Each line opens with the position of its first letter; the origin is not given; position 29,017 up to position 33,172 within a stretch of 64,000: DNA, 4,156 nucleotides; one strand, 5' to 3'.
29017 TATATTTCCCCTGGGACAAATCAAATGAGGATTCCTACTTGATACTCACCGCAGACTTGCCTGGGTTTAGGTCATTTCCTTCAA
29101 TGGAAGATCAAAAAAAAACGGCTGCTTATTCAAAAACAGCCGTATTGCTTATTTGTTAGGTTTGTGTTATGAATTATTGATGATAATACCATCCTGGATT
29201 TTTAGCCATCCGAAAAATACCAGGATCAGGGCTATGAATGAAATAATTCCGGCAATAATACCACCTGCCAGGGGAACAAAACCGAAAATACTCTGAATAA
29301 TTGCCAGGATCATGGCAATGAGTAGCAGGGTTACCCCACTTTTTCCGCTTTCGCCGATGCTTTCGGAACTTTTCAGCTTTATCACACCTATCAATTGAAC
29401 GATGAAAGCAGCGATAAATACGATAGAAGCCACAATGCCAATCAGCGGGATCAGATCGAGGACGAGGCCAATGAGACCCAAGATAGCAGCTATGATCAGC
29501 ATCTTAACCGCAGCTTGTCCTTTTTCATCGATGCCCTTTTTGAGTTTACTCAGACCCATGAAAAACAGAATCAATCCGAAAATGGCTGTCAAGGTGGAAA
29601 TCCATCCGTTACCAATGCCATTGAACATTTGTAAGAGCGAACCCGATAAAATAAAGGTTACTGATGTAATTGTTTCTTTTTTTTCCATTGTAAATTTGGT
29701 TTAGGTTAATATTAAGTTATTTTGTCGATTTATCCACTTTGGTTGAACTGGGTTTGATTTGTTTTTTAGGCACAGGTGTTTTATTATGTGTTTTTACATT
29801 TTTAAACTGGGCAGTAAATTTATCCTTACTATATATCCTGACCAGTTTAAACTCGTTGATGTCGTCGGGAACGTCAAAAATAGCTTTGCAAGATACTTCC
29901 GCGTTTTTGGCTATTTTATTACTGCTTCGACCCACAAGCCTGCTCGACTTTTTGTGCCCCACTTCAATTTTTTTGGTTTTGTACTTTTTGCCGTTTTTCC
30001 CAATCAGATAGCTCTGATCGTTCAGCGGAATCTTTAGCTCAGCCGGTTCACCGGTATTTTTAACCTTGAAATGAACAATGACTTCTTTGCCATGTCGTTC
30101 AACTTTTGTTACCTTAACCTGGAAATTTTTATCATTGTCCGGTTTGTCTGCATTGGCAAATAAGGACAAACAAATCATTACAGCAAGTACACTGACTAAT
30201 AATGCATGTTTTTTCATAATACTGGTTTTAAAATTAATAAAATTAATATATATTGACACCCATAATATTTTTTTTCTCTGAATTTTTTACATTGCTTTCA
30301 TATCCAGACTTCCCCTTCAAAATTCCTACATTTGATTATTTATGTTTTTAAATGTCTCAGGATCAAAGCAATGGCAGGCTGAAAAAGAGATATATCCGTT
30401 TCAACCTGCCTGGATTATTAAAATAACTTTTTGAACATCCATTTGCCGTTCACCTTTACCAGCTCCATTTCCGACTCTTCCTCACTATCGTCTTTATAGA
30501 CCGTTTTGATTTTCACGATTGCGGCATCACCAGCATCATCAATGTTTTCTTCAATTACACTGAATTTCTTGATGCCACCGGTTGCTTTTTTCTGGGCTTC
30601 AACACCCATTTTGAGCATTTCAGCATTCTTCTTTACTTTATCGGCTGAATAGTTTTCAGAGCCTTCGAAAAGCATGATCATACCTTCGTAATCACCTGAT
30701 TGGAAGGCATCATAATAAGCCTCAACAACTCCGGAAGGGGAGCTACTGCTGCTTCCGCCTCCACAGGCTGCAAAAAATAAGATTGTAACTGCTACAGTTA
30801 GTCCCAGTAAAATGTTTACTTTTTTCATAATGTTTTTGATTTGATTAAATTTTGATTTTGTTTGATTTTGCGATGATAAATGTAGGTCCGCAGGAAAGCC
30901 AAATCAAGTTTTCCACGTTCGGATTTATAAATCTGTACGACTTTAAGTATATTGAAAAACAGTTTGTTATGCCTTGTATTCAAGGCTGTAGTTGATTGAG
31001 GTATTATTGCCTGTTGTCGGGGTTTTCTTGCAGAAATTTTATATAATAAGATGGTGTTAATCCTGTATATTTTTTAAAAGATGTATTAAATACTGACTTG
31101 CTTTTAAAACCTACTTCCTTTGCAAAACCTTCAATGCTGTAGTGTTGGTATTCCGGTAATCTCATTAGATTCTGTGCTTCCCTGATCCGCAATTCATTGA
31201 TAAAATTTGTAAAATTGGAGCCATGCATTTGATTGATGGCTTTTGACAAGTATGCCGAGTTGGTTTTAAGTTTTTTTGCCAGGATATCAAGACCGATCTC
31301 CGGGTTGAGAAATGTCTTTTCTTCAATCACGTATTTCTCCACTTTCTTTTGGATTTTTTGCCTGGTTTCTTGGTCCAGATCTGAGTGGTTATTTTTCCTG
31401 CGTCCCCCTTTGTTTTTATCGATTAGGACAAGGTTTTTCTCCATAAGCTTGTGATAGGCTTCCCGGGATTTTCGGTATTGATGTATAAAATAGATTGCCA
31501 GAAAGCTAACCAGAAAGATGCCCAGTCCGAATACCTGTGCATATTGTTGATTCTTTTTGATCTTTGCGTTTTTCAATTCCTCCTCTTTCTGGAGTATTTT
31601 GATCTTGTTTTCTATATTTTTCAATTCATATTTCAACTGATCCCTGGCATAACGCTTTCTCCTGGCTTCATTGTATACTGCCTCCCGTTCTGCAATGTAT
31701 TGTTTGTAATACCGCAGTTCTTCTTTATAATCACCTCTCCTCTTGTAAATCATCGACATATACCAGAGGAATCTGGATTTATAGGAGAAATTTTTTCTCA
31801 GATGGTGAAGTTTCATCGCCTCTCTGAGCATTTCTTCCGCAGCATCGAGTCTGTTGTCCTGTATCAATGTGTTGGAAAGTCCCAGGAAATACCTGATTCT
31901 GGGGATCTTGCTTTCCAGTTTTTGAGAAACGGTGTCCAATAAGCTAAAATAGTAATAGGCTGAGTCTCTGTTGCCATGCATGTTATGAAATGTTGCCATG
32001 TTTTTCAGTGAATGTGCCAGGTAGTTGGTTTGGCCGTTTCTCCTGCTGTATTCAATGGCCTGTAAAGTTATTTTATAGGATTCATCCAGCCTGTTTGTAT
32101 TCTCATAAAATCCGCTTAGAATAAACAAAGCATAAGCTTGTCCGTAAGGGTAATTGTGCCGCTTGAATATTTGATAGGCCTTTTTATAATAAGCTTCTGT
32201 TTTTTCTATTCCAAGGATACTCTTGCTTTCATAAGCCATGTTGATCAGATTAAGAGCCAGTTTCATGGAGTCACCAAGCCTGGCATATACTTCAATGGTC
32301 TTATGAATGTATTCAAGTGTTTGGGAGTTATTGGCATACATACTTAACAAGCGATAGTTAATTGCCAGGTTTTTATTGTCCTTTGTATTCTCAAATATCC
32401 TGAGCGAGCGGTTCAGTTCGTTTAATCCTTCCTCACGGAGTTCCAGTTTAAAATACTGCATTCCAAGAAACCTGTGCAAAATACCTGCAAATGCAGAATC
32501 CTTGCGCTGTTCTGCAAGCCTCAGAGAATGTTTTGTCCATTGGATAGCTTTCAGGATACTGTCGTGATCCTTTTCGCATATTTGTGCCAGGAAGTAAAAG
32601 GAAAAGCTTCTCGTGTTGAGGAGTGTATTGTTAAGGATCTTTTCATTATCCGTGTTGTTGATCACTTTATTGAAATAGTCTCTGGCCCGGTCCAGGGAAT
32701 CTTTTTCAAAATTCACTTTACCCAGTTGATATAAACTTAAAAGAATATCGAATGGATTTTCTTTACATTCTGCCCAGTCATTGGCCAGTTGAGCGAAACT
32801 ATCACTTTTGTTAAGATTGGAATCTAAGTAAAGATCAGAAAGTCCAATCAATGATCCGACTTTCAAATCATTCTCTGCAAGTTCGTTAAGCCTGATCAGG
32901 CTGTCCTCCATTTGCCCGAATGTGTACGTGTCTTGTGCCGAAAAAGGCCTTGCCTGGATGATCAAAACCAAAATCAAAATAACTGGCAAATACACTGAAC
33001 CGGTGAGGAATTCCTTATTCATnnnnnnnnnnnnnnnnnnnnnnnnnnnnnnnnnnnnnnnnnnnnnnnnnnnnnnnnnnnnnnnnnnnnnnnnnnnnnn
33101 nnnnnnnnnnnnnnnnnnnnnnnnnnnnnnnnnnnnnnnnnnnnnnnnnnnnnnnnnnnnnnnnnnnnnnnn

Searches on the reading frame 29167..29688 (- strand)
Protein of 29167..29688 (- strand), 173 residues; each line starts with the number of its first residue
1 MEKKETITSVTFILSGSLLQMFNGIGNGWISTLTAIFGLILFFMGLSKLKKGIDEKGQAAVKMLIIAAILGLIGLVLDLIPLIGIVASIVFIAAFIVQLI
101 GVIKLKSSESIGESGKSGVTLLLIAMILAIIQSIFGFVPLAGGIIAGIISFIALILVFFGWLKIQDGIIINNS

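Call 6: search_protein_families(library=pfam, proteins=[window:29167-29688:-], max_evalue=0.01)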
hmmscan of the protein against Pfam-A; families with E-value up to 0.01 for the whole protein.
window:29167-29688:- (173 aa): 1 family
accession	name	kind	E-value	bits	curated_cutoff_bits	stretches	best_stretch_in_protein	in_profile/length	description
PF09685.15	DUF4870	-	0.00054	20.4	25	1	30-109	18-96/107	Domain of unknown function (DUF4870)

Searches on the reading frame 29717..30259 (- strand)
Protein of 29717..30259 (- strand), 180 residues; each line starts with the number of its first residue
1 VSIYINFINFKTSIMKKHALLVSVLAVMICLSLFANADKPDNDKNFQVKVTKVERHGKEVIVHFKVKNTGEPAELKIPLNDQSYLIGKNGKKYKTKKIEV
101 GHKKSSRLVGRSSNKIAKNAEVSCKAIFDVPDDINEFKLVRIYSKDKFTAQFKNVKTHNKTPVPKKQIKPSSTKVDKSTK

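Call 6: search_protein_families(library=pfam, proteins=[window:29717-30259:-], max_evalue=0.01)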
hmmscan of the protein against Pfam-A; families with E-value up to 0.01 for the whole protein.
window:29717-30259:- (180 aa): 1 family
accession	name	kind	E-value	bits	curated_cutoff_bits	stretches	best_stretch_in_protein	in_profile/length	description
PF11611.13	DUF4352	-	0.00051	20.8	25.9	1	49-140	15-111/122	Domain of unknown function (DUF4352)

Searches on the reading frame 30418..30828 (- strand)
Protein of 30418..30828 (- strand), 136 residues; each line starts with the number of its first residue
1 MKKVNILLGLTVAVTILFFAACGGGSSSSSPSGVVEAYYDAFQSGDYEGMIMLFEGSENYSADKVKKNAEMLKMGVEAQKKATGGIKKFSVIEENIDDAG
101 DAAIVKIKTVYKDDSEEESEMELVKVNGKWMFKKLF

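Call 6: search_protein_families(library=pfam, proteins=[window:30418-30828:-], max_evalue=0.01)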
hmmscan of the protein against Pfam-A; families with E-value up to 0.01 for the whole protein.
window:30418-30828:- (136 aa): 1 family
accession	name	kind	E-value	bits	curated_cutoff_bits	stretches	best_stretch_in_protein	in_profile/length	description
PF12870.14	DUF4878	-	2.5e-07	31.4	24.1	1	22-131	3-110/112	Domain of unknown function (DUF4878)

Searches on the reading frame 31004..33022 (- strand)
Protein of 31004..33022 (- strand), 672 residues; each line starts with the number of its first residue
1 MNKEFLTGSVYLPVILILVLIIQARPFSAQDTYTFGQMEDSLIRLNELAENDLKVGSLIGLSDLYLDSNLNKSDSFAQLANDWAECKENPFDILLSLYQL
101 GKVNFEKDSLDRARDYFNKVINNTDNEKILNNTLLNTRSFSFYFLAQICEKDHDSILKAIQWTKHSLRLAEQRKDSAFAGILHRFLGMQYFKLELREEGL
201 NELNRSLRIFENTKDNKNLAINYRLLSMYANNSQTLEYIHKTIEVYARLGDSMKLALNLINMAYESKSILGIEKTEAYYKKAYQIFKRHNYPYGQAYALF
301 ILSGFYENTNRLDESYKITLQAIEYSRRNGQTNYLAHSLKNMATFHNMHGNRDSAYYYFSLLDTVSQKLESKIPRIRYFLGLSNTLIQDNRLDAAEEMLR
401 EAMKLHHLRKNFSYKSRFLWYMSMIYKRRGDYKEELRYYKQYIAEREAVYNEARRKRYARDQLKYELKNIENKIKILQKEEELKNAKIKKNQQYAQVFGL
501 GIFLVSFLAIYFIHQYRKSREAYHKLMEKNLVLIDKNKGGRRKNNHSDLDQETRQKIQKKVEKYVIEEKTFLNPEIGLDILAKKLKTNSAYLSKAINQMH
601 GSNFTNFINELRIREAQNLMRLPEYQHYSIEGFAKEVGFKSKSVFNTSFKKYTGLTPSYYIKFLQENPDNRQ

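Call 6: search_protein_families(library=pfam, proteins=[window:31004-33022:-], max_evalue=0.01)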
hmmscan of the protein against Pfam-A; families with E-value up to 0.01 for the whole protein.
window:31004-33022:- (672 aa): 10 families
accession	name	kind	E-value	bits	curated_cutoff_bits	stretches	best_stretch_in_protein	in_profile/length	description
PF12833.13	HTH_18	-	5.3e-14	52.7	33.6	1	581-661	1-78/80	Helix-turn-helix domain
PF13424.12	TPR_12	-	3.4e-10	40.4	30.1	0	381-444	8-73/77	Tetratricopeptide repeat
PF00165.29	HTH_AraC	-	3.3e-07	30.7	26.6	1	629-662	10-42/42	Bacterial regulatory helix-turn-helix proteins, AraC family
PF17874.7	TPR_MalT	-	9.1e-07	28.9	45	1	295-407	39-153/336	MalT-like TPR region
PF13181.12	TPR_8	-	3e-06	27.4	25.7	0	96-121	3-28/34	Tetratricopeptide repeat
PF07719.23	TPR_2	-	7.9e-05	22.9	27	0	97-121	4-28/34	Tetratricopeptide repeat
PF13428.12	TPR_14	-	0.00014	22.7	23.5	0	380-406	5-31/44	Tetratricopeptide repeat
PF13374.12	TPR_10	-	0.00099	19.5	27.5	0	382-406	8-32/42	Tetratricopeptide repeat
PF13432.12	TPR_16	-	0.001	19.9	32.7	0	382-445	3-60/65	Tetratricopeptide repeat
PF05545.16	FixQ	-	0.0067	16.8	29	0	492-522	7-36/49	Cbb3-type cytochrome oxidase component FixQ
